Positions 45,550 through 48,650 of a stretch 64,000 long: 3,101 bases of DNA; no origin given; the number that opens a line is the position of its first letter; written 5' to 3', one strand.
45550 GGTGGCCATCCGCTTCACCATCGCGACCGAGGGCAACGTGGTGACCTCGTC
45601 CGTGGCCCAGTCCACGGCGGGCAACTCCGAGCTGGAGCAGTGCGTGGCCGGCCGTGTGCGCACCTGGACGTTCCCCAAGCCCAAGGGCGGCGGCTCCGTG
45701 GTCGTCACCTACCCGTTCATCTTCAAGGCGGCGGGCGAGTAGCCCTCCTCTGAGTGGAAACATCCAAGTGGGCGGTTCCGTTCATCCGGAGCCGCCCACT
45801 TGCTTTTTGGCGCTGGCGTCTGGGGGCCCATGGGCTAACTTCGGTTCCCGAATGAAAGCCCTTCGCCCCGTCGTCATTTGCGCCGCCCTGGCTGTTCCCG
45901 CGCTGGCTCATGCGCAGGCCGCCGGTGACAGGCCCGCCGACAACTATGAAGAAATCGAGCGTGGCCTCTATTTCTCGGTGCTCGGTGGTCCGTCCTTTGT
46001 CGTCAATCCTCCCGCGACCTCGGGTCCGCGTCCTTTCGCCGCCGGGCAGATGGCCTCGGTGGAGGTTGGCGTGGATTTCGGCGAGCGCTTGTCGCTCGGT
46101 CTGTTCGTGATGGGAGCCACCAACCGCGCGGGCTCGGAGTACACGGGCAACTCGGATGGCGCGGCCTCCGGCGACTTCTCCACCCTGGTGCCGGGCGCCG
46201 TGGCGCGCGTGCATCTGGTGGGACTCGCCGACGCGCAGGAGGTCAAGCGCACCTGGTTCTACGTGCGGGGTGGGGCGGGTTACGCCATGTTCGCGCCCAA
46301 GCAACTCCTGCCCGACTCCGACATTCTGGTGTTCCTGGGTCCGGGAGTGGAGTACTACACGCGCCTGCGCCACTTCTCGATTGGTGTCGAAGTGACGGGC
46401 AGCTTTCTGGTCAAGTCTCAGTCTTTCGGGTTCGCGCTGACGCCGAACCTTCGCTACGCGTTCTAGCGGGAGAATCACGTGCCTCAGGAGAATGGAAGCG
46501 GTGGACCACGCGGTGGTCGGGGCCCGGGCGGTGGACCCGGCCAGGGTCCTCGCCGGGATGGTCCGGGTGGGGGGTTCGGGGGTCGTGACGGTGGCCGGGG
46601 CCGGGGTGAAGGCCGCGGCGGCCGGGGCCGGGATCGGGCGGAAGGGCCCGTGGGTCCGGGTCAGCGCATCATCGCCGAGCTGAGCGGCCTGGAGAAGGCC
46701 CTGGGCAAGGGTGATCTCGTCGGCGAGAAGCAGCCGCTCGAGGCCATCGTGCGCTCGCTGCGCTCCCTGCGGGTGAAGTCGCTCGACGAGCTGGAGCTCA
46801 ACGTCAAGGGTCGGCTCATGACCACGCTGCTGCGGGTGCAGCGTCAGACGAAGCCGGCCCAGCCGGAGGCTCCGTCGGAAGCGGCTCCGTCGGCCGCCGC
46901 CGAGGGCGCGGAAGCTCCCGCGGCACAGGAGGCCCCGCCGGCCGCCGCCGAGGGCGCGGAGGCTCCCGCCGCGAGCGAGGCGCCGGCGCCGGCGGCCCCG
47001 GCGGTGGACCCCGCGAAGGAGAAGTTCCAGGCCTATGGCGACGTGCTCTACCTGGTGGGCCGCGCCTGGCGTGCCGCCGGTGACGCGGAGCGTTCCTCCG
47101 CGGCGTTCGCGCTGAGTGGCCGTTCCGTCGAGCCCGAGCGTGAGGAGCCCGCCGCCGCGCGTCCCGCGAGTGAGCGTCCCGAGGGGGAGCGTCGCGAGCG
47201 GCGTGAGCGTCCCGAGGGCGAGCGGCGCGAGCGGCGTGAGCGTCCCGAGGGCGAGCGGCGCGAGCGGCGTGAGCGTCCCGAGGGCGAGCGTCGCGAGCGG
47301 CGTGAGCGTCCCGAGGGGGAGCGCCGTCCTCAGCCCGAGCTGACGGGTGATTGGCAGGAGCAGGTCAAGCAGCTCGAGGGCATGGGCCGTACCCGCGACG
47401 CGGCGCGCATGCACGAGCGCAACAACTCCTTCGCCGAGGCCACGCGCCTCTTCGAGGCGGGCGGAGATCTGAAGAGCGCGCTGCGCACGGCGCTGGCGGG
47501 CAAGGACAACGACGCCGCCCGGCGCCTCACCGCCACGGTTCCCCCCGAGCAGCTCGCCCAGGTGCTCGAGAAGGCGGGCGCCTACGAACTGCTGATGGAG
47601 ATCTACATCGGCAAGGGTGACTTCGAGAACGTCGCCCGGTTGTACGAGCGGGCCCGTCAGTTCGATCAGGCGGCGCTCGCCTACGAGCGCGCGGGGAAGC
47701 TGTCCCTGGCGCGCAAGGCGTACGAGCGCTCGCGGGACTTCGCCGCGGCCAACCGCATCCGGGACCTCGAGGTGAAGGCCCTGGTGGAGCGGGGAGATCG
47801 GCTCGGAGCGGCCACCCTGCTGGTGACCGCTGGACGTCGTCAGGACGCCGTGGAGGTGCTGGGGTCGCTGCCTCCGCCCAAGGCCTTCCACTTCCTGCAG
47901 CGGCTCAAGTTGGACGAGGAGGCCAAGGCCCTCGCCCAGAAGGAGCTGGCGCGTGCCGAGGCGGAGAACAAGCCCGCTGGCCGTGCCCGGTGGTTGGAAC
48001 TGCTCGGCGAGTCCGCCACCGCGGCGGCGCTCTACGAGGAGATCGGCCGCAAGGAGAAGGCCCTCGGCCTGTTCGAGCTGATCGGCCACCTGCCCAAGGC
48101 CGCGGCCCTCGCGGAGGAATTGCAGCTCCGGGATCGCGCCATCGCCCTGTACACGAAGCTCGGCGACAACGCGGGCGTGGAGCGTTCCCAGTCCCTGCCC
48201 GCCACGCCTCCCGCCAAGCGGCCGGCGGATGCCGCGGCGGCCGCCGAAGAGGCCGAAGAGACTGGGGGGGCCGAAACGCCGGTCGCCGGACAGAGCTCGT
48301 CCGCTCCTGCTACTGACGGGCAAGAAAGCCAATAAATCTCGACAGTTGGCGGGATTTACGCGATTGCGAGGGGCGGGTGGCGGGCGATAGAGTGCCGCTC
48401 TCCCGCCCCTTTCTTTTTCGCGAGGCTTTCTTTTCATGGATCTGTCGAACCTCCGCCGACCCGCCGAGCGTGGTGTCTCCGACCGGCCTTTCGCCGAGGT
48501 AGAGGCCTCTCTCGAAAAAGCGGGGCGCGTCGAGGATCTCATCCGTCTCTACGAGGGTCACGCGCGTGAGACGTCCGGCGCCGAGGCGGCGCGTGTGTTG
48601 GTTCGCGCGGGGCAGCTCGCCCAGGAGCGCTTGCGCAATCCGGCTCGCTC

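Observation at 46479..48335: Unusual RGG-box / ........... tandem-repeat protein inside a Glt-type gliding-motility cluster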

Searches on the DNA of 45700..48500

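Call 92: search_rna_families(source=window, start=45700, end=48500, threshold=evalue, max_evalue=1)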
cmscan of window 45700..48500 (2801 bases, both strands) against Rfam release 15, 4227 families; matches with E-value up to 1: 2.
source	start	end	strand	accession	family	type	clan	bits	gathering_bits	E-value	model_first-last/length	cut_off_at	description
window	48378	48434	+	RF02651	SorY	Gene; sRNA;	-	24.5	111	0.042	1-83/83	no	Singlet oxygen resistance RNA Y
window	48383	48418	-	RF00226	IRES_n-myc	Cis-reg; IRES;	-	12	40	0.46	244-278/322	no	n-myc internal ribosome entry site (IRES)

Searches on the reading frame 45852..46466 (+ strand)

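Call 6: search_protein_families(library=pfam, proteins=[window:45852-46466:+], max_evalue=0.01)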
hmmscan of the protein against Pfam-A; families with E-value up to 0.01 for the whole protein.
window:45852-46466:+ (204 aa): 0 families

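Call 7: search_protein_families(library=ncbifam, proteins=[window:45852-46466:+], max_evalue=0.01)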
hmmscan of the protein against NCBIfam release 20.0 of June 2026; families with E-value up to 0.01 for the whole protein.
window:45852-46466:+ (204 aa): 2 families
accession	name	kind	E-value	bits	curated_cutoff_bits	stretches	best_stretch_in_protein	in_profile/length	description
NF033755.1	gliding_CglE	equivalog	2.1e-50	170.9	70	1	34-204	1-172/172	adventurous gliding motility protein CglE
NF041599.1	reg_PtrA_PA2808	domain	0.0052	16.7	31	1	1-27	1-27/46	co-regulatory protein PtrA N-terminal domain-containing protein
